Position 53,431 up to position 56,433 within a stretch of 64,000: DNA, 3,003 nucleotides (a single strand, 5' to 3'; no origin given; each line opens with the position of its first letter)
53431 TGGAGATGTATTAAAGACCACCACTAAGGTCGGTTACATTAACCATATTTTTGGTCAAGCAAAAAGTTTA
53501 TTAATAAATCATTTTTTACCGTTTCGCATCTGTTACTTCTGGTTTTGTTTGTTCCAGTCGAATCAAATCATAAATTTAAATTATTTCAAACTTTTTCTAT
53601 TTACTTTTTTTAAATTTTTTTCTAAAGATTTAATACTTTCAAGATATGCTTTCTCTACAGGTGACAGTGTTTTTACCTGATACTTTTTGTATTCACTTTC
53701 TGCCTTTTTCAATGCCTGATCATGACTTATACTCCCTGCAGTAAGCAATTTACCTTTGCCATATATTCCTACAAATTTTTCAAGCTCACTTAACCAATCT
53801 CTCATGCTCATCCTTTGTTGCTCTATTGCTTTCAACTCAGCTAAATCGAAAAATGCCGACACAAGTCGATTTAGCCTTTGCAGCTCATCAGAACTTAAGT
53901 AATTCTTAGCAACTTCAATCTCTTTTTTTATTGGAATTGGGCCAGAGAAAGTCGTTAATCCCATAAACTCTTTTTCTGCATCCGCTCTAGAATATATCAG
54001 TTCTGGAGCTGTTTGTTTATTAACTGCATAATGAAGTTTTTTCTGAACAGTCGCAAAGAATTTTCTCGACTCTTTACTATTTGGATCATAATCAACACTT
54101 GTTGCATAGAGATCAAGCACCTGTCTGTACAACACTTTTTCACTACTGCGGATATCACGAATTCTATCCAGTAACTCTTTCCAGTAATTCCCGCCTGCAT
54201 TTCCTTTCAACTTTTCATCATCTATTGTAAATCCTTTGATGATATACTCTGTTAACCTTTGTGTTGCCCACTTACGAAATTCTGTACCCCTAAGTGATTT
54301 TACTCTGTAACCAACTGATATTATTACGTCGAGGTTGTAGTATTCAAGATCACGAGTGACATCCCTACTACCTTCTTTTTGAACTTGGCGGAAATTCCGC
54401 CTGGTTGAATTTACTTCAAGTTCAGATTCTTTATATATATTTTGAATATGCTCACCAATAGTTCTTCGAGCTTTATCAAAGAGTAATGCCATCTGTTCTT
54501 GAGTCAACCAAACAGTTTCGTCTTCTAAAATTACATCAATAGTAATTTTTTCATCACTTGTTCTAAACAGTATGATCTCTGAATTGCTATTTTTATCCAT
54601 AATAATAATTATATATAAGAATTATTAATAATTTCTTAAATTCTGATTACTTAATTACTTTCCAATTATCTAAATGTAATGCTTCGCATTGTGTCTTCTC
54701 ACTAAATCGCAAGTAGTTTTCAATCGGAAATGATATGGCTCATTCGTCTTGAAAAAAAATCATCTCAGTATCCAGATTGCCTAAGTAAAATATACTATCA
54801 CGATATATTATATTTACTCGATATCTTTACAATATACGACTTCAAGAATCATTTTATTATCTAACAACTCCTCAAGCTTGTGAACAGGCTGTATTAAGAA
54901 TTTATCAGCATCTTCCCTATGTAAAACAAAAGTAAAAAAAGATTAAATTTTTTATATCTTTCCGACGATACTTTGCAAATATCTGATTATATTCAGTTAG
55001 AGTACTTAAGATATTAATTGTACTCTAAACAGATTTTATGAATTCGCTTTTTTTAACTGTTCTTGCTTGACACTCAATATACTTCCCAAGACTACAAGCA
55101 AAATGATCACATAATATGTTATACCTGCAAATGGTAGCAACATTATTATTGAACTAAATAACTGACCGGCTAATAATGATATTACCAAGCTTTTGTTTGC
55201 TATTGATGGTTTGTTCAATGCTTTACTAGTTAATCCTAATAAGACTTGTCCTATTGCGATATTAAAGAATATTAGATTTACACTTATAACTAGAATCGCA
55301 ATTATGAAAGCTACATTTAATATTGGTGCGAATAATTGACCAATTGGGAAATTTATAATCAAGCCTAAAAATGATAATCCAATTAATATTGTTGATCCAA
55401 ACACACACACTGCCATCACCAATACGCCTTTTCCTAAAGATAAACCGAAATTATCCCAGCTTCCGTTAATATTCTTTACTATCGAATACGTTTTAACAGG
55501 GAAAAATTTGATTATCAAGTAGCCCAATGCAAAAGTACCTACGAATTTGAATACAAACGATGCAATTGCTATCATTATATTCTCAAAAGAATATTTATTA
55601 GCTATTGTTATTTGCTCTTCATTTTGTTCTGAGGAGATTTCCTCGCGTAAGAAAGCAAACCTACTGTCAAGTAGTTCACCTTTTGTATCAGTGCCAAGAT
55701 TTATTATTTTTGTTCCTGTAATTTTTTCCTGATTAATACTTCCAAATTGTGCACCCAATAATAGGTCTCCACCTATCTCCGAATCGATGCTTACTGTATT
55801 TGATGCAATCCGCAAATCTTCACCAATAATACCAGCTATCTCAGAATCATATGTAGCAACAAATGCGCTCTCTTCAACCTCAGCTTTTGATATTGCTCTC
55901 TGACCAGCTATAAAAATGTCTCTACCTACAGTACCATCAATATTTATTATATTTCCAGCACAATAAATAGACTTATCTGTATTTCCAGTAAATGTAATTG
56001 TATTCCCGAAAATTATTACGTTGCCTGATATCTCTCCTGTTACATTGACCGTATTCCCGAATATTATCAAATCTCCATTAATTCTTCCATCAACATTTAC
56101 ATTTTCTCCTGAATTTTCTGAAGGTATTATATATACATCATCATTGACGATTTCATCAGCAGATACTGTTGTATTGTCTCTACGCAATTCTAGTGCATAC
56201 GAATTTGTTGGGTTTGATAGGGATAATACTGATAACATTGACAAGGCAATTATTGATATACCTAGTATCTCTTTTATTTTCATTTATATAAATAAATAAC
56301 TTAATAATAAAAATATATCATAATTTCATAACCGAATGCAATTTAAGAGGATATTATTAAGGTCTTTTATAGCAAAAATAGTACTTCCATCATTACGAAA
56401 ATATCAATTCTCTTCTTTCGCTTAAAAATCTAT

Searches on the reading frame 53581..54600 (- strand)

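Call 3: search_protein_families(library=pfam, proteins=[window:53581-54600:-])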
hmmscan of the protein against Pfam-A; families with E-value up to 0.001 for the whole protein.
window:53581-54600:- (339 aa): 1 family
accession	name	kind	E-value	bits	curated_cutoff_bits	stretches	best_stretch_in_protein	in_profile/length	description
PF13310.11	Virulence_RhuM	-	7.3e-105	350.2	33.7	1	65-311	1-248/252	Virulence protein RhuM family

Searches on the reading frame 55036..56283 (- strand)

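Call 3: search_protein_families(library=pfam, proteins=[window:55036-56283:-])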
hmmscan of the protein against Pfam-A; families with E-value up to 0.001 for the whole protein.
window:55036-56283:- (415 aa): 0 families

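Call 49: search_protein_families(library=pfam, proteins=[window:55036-56283:-], max_evalue=0.1)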
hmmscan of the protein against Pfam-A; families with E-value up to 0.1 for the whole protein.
window:55036-56283:- (415 aa): 1 family
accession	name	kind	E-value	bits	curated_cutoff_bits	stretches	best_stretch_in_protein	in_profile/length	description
PF06380.16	DUF1072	-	0.063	13.6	25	1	289-310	6-24/39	Protein of unknown function (DUF1072)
